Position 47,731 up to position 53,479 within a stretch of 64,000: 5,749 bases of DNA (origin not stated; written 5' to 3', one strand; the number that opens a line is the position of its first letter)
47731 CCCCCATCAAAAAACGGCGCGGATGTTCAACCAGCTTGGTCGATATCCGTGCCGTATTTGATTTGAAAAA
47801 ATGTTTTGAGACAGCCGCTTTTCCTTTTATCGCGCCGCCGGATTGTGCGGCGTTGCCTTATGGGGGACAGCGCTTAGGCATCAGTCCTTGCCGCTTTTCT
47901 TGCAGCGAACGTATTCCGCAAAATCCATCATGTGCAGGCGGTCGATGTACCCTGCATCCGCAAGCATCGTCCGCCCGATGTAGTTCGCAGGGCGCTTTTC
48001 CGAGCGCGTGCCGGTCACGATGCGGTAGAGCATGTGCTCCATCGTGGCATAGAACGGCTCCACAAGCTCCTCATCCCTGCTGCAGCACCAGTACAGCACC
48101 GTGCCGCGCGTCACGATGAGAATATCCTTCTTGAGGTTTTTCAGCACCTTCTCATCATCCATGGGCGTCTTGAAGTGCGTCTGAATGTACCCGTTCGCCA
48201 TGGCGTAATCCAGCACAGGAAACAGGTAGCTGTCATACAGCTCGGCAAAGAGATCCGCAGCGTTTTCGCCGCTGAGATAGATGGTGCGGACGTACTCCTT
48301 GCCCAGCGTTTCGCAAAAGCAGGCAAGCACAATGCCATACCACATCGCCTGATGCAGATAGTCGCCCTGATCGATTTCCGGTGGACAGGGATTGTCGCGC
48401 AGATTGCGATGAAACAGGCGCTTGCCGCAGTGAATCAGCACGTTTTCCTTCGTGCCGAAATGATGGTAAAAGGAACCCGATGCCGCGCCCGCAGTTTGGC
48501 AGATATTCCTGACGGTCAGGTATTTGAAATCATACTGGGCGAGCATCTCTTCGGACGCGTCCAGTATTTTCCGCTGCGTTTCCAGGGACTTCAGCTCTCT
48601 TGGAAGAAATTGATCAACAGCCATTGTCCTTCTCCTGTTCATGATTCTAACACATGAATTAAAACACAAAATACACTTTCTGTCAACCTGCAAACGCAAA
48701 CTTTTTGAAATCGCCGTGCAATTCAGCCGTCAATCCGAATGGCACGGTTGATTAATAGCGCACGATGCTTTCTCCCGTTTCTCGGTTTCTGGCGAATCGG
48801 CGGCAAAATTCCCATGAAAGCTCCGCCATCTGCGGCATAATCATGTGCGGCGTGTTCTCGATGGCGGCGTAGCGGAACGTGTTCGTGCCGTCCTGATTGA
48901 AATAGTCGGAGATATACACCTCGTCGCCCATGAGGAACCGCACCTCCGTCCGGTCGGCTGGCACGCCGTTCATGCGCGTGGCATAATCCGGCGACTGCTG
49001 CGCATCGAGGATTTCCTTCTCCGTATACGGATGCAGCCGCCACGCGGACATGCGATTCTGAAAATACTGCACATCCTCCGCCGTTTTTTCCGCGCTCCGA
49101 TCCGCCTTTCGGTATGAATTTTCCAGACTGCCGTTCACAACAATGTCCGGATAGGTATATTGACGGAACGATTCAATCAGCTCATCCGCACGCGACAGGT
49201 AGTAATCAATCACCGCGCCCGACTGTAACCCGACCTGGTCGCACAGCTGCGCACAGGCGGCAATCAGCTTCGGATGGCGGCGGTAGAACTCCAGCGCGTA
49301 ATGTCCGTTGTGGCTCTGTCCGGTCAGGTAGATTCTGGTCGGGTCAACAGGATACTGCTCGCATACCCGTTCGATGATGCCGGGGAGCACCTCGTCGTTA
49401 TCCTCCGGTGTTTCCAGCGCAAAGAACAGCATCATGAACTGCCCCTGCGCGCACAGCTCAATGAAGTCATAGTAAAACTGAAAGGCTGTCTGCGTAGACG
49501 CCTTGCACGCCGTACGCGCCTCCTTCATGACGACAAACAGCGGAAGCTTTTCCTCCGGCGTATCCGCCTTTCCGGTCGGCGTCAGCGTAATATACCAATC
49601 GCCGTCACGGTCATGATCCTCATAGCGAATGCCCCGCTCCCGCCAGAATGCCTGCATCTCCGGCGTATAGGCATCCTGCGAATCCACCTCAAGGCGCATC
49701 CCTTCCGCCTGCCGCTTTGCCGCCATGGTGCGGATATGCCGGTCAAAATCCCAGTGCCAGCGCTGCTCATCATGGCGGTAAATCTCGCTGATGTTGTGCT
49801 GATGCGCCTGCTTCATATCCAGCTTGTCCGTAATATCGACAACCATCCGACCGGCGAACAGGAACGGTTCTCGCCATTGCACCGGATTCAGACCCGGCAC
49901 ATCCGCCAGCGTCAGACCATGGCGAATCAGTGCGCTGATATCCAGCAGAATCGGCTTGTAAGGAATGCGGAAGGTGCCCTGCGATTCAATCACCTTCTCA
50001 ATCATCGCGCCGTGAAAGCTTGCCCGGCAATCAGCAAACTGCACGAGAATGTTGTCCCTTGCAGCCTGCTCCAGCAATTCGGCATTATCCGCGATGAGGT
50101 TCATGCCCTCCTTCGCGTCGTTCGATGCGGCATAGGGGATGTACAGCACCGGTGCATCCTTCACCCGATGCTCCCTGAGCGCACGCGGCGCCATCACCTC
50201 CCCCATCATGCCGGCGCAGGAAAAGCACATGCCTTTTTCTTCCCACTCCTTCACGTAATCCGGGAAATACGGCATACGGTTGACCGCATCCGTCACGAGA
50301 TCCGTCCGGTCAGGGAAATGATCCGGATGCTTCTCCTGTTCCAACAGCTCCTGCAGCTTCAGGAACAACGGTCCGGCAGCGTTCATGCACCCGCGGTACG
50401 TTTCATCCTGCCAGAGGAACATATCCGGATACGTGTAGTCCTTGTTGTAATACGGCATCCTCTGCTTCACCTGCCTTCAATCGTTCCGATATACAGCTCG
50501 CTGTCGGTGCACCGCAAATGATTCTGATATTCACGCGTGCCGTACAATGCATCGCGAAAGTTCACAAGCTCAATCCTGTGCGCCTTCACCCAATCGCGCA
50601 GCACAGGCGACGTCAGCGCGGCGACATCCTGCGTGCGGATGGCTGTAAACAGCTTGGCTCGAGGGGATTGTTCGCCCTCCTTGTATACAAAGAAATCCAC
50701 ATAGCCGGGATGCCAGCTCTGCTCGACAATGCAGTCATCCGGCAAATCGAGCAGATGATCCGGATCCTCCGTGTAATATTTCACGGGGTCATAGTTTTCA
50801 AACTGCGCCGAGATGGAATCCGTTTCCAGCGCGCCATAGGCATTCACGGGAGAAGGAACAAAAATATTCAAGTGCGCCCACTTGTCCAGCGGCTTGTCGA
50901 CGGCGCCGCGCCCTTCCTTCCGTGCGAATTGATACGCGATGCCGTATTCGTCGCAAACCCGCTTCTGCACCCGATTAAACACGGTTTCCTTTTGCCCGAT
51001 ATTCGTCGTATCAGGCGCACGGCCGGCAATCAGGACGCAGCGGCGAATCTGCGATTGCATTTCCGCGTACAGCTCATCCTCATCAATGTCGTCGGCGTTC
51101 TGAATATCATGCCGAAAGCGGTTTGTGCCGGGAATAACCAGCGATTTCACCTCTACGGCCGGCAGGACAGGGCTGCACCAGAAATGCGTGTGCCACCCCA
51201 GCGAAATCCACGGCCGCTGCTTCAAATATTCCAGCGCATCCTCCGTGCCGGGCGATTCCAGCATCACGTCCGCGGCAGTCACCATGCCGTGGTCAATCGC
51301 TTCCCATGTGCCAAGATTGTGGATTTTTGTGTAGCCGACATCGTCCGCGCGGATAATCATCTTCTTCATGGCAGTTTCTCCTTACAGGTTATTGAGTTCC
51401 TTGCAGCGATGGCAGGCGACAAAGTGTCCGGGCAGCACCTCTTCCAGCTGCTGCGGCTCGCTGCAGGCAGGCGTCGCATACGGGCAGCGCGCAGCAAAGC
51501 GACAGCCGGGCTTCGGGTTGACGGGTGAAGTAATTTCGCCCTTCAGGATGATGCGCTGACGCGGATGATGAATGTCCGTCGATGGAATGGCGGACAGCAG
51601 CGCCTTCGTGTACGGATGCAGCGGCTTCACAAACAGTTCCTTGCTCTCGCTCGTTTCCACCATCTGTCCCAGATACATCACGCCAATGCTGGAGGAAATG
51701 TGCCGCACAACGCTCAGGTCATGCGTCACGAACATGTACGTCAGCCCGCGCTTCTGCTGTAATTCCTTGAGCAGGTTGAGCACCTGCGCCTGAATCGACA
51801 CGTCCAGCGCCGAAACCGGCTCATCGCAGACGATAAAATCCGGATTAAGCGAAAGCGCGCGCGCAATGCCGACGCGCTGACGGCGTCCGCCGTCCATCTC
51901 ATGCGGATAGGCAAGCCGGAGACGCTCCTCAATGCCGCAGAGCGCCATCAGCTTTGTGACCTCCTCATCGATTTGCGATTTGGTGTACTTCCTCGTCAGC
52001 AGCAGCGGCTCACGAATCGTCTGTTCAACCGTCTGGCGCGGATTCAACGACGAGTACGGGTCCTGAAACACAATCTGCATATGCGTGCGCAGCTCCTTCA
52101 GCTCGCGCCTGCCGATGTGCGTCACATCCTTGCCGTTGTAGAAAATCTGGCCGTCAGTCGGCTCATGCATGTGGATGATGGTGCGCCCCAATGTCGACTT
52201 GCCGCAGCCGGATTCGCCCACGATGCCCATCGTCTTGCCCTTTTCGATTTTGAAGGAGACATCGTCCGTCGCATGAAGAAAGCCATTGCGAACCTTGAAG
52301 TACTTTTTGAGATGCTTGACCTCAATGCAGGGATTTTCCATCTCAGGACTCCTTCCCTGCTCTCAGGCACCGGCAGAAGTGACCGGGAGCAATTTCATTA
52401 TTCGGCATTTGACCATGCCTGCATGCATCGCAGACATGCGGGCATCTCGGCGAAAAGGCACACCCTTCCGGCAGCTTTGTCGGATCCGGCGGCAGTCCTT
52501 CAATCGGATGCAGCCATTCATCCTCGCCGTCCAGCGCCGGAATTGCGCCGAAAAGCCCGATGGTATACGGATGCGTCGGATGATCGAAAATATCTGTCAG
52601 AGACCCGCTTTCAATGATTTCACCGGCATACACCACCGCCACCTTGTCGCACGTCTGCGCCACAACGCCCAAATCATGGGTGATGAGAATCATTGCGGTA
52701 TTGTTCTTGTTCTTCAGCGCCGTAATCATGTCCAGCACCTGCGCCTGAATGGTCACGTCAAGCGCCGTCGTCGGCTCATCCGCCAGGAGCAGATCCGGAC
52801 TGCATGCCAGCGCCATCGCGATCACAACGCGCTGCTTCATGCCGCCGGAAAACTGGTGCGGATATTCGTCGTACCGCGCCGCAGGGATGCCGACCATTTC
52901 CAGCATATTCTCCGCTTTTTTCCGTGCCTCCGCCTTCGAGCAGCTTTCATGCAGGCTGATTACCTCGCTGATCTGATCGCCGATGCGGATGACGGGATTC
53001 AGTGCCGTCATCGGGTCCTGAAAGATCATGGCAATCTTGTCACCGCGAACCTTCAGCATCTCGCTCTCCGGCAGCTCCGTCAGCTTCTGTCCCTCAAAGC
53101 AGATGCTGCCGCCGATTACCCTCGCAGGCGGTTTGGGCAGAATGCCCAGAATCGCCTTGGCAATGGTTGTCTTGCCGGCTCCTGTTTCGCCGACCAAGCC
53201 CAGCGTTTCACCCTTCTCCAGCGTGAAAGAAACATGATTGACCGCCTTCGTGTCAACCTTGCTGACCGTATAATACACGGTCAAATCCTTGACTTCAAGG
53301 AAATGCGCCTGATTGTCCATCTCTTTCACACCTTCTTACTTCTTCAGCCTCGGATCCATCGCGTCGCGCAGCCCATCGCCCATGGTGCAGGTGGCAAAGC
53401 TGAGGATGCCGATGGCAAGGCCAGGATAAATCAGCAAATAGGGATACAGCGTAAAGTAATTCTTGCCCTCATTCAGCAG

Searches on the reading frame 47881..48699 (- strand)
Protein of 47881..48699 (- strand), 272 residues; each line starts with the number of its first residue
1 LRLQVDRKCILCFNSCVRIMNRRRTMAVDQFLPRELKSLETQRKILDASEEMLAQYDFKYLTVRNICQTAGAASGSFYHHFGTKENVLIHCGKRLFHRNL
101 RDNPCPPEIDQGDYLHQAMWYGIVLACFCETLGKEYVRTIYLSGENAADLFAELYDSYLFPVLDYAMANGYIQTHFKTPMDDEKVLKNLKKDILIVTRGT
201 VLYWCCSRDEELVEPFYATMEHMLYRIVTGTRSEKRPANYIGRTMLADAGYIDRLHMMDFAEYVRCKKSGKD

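Call 76: search_protein_families(library=pfam, proteins=[window:47881-48699:-], max_evalue=0.00001)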
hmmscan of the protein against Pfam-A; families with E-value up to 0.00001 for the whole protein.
window:47881-48699:- (272 aa): 1 family
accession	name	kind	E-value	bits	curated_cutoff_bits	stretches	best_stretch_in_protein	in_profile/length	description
PF00440.29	TetR_N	-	4e-11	42.9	24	1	45-89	1-45/47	Bacterial regulatory proteins, tetR family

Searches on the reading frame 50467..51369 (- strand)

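Call 76: search_protein_families(library=pfam, proteins=[window:50467-51369:-], max_evalue=0.00001)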
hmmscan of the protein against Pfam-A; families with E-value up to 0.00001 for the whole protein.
window:50467-51369:- (300 aa): 1 family
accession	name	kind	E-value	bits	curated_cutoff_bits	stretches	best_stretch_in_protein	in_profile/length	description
PF04794.17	YdjC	-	1.9e-25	90.7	29.7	1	3-262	1-265/266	YdjC-like protein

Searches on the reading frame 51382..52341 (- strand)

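Call 76: search_protein_families(library=pfam, proteins=[window:51382-52341:-], max_evalue=0.00001)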
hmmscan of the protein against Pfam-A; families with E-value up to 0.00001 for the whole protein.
window:51382-52341:- (319 aa): 2 families
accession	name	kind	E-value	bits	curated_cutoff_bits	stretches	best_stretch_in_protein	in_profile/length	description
PF00005.33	ABC_tran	-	3.5e-32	112.3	25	1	26-176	2-136/137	ABC transporter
PF08352.17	oligo_HPY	-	5.3e-18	65.6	27.1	1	228-293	1-65/65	Oligopeptide/dipeptide transporter, C-terminal region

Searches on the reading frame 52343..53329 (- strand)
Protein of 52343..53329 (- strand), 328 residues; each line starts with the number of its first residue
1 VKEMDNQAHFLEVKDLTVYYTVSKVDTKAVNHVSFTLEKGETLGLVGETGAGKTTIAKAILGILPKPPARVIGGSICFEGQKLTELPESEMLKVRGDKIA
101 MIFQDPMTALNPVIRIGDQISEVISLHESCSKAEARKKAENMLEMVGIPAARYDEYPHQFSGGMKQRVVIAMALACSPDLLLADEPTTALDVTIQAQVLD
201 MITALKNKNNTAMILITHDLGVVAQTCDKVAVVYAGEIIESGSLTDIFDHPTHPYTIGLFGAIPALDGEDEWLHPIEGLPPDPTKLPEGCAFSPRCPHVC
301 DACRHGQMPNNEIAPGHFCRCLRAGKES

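Call 76: search_protein_families(library=pfam, proteins=[window:52343-53329:-], max_evalue=0.00001)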
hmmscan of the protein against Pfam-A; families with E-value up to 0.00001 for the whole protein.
window:52343-53329:- (328 aa): 3 families
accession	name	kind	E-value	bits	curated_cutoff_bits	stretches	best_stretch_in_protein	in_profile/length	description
PF00005.33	ABC_tran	-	1.5e-31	110.2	25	1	31-188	2-137/137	ABC transporter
PF08352.17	oligo_HPY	-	6.7e-20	71.7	27.1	1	239-303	1-65/65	Oligopeptide/dipeptide transporter, C-terminal region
PF13304.12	AAA_21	-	2.5e-07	31.5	27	0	154-223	232-303/304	AAA domain, putative AbiEii toxin, Type IV TA system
